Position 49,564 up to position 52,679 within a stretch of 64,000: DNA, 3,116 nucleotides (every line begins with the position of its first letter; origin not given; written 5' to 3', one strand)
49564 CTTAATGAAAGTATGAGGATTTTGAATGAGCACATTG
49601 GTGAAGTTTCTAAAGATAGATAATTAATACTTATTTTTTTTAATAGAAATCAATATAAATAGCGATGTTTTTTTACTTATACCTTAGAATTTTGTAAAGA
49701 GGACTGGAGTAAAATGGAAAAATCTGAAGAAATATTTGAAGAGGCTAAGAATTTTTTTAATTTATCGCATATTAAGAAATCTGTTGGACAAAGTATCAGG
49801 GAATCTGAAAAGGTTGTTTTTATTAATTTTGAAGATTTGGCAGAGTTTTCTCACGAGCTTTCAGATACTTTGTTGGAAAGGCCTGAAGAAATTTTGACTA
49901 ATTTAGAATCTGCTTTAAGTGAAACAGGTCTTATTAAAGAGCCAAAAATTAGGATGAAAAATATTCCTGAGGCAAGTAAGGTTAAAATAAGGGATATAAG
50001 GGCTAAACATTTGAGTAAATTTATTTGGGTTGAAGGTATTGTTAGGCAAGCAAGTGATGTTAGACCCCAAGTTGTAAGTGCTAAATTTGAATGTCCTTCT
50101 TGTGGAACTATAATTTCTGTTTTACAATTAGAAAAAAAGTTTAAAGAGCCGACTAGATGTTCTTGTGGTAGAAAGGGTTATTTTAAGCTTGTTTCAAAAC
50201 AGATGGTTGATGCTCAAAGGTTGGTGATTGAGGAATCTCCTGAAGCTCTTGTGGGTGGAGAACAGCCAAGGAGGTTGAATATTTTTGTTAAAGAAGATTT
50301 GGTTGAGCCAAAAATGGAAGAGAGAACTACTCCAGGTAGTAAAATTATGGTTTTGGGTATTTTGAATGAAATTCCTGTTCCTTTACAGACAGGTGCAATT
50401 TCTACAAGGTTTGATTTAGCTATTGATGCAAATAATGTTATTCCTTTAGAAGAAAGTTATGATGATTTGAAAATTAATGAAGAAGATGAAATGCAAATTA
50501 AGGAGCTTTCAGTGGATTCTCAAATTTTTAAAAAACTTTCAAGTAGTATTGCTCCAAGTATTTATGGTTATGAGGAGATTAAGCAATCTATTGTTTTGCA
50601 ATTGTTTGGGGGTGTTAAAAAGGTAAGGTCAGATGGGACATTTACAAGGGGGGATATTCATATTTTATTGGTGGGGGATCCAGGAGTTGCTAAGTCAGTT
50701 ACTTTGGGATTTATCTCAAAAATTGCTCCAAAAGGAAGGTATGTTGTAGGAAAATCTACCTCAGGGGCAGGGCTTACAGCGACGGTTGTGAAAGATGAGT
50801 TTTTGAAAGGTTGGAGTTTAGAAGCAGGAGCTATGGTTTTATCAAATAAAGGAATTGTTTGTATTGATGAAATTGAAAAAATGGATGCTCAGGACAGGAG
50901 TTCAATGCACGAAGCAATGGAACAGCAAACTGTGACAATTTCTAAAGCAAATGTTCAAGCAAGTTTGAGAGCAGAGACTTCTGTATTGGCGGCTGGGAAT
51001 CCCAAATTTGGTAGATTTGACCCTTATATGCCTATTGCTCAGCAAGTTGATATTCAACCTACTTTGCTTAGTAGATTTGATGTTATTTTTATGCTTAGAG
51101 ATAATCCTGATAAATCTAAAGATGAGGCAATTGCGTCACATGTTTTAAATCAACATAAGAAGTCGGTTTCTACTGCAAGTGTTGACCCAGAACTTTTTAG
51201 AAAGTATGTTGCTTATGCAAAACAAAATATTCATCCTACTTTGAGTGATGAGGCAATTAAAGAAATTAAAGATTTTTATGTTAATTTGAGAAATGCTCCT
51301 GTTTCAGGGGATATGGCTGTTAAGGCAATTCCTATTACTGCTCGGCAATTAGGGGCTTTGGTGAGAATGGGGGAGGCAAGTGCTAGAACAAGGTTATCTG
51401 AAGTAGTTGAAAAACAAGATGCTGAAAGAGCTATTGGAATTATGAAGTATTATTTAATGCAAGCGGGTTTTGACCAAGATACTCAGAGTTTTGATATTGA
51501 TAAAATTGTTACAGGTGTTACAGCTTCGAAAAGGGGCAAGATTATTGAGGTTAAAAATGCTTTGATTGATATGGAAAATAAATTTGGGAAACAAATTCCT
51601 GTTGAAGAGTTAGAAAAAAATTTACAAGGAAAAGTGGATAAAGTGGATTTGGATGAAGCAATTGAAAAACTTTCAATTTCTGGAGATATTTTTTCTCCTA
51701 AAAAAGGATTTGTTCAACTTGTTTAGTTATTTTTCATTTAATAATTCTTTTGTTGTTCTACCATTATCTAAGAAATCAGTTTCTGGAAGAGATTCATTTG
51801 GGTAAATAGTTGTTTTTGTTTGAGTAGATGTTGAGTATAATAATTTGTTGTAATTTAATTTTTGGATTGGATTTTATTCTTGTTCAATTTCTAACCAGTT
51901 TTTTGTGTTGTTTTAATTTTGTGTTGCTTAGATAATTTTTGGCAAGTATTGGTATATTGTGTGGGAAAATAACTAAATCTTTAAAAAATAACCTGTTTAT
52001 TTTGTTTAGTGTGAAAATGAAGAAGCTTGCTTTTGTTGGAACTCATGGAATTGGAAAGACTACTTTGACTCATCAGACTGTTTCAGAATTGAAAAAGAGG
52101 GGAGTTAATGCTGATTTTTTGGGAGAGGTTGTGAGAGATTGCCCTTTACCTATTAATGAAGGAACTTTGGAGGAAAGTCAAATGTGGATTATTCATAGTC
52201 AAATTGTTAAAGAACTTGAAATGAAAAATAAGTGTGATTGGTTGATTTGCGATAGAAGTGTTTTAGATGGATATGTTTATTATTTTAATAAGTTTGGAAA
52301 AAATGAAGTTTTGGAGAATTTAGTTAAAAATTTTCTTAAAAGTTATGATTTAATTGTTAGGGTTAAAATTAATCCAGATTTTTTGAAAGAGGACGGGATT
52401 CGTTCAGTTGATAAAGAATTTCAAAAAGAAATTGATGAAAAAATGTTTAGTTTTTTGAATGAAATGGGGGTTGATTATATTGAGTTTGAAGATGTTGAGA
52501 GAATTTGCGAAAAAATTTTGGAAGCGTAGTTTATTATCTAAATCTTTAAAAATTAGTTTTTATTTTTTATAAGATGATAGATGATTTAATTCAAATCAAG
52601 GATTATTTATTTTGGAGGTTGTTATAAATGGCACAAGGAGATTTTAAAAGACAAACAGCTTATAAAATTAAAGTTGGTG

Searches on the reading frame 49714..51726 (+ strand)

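Call 11: search_protein_families(library=pfam, proteins=[window:49714-51726:+], max_evalue=0.01)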
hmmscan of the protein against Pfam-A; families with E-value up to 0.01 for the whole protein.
window:49714-51726:+ (670 aa): 7 families
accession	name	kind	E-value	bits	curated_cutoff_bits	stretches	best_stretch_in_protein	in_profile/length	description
PF00493.29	MCM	-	2.5e-91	305.2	23.3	1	259-481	2-224/224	MCM P-loop domain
PF17855.7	MCM_lid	-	3.5e-26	91.9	27.4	1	493-579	1-85/87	MCM AAA-lid domain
PF17207.9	MCM_OB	-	2.2e-25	89.3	24.8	1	91-219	1-124/126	MCM OB domain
PF01078.27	Mg_chelatase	-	5e-08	33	20.3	1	368-430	96-158/207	Magnesium chelatase, subunit ChlI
PF07726.17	AAA_3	-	2.6e-06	27.8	27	1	316-430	1-112/131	ATPase family associated with various cellular activities (AAA)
PF14551.11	MCM_N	-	2.1e-05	25.3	24.9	1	26-71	27-72/95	MCM N-terminal domain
PF07728.20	AAA_5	-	5e-05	23.8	22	1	316-431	1-124/139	AAA domain (dynein-related subfamily)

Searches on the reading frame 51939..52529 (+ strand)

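Call 70: search_protein_families(library=pfam, proteins=[window:51939-52529:+], max_evalue=0.001)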
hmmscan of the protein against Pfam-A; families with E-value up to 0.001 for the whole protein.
window:51939-52529:+ (196 aa): 1 family
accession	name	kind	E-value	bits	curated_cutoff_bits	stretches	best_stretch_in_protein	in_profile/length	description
PF13521.12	AAA_28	-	2.2e-15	57.7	27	1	30-183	2-156/164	AAA domain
